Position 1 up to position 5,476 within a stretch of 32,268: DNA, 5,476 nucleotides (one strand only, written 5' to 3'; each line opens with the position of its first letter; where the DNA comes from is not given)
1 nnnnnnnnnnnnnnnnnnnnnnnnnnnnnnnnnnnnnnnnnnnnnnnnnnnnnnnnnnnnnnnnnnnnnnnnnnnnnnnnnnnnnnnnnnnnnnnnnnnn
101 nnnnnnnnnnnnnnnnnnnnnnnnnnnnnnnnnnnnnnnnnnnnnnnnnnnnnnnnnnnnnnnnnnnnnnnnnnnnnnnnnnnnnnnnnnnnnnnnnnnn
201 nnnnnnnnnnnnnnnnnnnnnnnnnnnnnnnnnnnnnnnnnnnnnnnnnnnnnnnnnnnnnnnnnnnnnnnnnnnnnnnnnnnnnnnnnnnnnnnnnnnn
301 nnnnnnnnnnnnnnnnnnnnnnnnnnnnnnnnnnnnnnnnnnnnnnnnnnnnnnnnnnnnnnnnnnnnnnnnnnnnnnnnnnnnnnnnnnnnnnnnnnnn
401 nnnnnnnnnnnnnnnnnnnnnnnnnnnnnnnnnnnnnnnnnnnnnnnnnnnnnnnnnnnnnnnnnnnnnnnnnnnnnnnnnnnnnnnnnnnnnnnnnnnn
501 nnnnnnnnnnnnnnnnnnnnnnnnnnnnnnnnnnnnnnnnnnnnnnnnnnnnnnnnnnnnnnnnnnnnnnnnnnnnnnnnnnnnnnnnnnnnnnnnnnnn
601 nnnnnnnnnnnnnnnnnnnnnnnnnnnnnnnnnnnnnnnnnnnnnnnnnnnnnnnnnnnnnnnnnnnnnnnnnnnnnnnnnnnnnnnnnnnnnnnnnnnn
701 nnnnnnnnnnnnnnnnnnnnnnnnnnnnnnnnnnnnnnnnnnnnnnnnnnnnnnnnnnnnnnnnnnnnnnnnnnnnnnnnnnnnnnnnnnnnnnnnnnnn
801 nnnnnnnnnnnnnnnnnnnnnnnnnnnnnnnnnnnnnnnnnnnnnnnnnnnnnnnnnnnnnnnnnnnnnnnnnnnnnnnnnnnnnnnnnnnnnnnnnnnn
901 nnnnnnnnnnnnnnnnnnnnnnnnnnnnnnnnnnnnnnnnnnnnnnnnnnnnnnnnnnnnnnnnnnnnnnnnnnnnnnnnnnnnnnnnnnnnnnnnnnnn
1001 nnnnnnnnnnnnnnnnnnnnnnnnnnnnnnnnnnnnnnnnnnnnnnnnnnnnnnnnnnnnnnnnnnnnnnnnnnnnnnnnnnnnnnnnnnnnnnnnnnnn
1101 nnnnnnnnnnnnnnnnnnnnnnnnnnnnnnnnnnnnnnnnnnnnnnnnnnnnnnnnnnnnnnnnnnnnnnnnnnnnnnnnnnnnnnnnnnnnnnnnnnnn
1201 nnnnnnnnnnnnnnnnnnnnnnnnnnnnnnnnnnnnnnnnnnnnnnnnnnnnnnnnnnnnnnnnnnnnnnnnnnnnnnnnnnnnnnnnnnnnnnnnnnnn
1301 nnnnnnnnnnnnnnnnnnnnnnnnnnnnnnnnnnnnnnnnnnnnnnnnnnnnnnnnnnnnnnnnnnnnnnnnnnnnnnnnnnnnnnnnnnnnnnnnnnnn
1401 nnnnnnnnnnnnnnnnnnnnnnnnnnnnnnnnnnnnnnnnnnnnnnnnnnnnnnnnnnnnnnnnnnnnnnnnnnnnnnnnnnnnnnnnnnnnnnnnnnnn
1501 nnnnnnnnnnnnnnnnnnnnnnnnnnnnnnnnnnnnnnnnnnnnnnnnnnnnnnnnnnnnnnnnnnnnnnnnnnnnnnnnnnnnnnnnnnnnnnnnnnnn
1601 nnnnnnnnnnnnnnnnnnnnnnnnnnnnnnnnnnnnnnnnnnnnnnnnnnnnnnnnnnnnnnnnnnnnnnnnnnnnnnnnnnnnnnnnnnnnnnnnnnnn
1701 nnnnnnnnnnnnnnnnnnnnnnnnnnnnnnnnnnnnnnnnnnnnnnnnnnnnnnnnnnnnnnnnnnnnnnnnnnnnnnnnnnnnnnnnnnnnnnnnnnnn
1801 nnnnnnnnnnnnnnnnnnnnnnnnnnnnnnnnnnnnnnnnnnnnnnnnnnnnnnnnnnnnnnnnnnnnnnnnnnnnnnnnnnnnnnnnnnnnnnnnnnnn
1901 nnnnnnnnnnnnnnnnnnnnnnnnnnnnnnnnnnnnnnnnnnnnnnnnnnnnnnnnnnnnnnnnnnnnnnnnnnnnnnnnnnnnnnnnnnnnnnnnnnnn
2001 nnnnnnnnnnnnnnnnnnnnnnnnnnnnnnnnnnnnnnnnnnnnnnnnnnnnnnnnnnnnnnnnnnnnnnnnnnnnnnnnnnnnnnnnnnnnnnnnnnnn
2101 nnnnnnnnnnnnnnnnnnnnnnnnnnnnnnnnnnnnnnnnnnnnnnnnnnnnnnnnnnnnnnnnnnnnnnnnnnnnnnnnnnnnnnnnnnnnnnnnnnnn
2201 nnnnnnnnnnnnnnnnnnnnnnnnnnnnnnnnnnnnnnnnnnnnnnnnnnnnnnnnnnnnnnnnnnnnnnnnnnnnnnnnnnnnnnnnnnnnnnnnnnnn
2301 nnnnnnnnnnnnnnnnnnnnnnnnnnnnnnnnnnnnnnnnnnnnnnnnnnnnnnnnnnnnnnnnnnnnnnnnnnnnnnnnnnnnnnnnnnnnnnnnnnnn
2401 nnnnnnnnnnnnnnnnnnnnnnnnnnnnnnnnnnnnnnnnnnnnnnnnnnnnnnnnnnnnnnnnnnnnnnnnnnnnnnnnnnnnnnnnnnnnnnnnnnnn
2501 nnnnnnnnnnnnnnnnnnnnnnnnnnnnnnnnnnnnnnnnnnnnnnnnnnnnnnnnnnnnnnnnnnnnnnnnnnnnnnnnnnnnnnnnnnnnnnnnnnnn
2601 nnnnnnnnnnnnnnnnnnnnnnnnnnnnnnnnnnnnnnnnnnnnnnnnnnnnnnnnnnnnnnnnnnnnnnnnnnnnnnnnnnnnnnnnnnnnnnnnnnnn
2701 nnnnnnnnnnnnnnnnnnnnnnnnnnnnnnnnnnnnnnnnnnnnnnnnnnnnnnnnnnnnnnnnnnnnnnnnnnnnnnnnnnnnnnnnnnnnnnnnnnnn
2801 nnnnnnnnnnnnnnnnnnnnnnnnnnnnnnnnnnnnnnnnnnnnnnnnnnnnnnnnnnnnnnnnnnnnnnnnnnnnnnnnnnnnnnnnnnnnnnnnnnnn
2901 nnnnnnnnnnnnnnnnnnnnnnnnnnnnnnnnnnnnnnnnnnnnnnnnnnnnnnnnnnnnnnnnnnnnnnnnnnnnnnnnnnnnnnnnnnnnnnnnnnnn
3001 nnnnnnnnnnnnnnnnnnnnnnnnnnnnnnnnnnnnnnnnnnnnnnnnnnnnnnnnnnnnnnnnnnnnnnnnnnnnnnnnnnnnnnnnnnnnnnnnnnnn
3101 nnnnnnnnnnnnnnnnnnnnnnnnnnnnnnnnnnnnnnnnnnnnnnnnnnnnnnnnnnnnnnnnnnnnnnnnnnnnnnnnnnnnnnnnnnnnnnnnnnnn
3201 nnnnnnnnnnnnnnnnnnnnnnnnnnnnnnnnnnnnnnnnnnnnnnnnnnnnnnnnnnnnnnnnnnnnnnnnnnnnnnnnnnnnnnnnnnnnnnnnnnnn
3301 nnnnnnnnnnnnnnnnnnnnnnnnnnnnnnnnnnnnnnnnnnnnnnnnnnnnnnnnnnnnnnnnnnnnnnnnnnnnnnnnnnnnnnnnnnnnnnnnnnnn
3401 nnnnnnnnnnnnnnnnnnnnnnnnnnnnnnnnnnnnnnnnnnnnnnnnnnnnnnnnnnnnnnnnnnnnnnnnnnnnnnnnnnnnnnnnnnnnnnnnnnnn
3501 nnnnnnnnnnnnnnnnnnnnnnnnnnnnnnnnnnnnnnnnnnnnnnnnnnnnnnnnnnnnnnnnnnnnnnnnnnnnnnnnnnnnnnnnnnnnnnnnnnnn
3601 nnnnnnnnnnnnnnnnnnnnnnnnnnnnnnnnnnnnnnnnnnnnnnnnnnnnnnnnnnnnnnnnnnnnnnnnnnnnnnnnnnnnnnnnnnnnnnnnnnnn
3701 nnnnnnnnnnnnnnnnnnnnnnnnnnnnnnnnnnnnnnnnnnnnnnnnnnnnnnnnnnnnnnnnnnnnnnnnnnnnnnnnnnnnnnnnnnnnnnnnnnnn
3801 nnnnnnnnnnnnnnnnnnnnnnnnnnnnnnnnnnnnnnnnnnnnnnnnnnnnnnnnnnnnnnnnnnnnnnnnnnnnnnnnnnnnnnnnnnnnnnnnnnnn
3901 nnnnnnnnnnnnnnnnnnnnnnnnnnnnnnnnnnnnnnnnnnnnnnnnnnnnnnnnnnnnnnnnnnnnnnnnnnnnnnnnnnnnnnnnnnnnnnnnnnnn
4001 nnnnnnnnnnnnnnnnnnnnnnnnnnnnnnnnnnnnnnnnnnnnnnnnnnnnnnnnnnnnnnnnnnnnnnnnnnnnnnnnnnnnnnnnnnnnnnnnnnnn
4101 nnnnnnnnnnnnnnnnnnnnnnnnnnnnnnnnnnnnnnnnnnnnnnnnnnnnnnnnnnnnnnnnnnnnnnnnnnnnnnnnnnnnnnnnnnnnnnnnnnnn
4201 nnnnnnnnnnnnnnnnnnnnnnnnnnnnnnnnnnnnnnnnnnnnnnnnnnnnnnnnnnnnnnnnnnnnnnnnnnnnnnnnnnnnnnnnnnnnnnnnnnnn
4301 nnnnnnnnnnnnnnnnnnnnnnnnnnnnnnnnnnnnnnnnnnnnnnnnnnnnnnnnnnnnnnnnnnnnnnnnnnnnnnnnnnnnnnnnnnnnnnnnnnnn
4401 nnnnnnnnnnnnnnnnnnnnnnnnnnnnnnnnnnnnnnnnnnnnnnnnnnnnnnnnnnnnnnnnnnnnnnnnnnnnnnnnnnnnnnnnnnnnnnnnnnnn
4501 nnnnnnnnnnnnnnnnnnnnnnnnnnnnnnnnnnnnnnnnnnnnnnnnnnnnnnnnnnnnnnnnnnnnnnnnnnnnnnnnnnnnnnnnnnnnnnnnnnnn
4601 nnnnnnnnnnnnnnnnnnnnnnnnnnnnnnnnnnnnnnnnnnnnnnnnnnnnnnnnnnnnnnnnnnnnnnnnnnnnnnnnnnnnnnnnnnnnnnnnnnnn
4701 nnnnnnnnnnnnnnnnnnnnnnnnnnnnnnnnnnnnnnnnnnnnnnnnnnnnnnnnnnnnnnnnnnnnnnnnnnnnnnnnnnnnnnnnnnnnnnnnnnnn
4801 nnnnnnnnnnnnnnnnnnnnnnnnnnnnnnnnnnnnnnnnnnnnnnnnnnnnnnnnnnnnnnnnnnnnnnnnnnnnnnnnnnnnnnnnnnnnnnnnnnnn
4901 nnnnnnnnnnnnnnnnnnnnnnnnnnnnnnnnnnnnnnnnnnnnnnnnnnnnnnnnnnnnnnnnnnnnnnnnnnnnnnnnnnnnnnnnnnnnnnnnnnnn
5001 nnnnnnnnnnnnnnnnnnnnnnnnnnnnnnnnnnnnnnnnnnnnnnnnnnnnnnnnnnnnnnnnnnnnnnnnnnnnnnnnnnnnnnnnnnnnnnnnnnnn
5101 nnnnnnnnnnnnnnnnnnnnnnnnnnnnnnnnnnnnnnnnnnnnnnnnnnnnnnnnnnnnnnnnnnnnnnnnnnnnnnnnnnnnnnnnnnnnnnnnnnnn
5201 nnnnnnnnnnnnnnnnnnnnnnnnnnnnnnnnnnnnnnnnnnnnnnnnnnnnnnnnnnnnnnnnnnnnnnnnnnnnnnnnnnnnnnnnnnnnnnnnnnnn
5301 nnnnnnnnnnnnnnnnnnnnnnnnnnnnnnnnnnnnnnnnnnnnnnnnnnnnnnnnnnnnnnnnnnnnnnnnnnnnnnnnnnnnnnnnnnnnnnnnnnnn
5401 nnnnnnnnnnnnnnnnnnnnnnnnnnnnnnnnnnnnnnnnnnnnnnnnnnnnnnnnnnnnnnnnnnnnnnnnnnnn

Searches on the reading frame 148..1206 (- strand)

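Call 11: search_protein_families(library=pfam, proteins=[window:148-1206:-], max_evalue=0.001)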
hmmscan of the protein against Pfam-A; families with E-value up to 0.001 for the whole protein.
window:148-1206:- (352 aa): 1 family
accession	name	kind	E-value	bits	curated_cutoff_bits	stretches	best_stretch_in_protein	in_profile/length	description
PF13349.12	DUF4097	-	2.1e-19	70.3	22.9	1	23-257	6-246/247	Toastrack DUF4097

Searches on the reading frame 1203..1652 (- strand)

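Call 11: search_protein_families(library=pfam, proteins=[window:1203-1652:-], max_evalue=0.001)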
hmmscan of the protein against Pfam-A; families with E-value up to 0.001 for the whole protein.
window:1203-1652:- (149 aa): 4 families
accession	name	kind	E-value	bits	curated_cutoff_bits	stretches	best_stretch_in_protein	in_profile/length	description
PF09862.15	DUF2089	-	5.6e-20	71.2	33.4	1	52-97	1-46/47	Domain of unknown function (DUF2089)-HTH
PF22747.2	Zn_ribbon_DUF2089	-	7.3e-14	52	27.6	1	19-49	1-31/32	DUF2089 zinc ribbon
PF13556.12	HTH_30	-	0.00035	20.7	27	1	57-97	2-42/59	PucR C-terminal helix-turn-helix domain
PF01363.27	FYVE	-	0.00072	20.1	27.8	0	12-39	4-33/67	FYVE zinc finger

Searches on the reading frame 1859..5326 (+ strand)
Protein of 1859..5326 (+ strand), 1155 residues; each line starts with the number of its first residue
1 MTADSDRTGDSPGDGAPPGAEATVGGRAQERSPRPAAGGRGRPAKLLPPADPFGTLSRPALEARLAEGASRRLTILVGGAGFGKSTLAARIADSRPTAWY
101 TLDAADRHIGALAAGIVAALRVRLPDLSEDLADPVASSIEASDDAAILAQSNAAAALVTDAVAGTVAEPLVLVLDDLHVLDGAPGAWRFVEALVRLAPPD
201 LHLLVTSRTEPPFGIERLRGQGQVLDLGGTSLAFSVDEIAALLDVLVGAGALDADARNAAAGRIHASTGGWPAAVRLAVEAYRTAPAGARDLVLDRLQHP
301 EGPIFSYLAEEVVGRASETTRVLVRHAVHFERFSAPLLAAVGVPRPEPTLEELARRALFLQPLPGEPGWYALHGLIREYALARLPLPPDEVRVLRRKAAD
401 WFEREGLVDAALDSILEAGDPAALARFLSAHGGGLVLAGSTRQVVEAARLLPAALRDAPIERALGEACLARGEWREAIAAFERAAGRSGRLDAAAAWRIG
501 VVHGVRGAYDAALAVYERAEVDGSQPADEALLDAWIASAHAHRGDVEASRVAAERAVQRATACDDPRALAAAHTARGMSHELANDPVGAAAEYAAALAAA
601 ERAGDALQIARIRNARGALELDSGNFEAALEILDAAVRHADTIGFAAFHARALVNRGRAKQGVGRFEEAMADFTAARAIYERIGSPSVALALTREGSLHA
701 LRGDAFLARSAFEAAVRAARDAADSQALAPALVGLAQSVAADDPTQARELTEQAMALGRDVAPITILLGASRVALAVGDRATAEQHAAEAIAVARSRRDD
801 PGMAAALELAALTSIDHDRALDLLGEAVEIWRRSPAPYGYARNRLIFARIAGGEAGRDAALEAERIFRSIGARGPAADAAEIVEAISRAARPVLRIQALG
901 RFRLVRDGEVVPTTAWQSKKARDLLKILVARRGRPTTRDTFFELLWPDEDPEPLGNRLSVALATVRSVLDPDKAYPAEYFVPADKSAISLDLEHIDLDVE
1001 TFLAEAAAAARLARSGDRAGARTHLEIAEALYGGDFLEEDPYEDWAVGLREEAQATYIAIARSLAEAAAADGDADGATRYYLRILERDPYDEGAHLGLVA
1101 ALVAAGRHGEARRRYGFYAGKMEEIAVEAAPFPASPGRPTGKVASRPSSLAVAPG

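Call 11: search_protein_families(library=pfam, proteins=[window:1859-5326:+], max_evalue=0.001)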
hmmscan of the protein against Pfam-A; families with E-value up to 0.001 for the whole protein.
window:1859-5326:+ (1155 aa): 10 families
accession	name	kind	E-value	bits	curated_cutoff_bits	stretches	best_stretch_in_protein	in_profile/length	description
PF13424.12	TPR_12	-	2.8e-15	56.7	30.1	1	609-681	2-76/77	Tetratricopeptide repeat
PF03704.23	BTAD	-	4.6e-13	50.2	22.1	1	997-1116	1-120/146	Bacterial transcriptional activator domain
PF13191.12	AAA_16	-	1.1e-09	39.4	32.6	1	62-205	17-166/167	AAA ATPase domain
PF00515.34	TPR_1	-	1.3e-06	28.3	27.8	0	650-679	1-30/34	Tetratricopeptide repeat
PF07719.23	TPR_2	-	3.5e-06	27.1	27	0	463-484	6-27/34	Tetratricopeptide repeat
PF00486.34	Trans_reg_C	-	1e-05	25.9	26.2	1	918-973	7-61/77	Transcriptional regulatory protein, C terminal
PF13432.12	TPR_16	-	1.5e-05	25.8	32.7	1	463-520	2-58/65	Tetratricopeptide repeat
PF13401.12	AAA_22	-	6.4e-05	23.7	27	1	70-195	4-109/130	AAA domain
PF24883.2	NPHP3_N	-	6.8e-05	23.6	24.8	1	63-208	14-164/164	Nephrocystin 3, N-terminal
PF14559.12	TPR_19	-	0.00017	22.3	25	1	1069-1113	2-46/68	Tetratricopeptide repeat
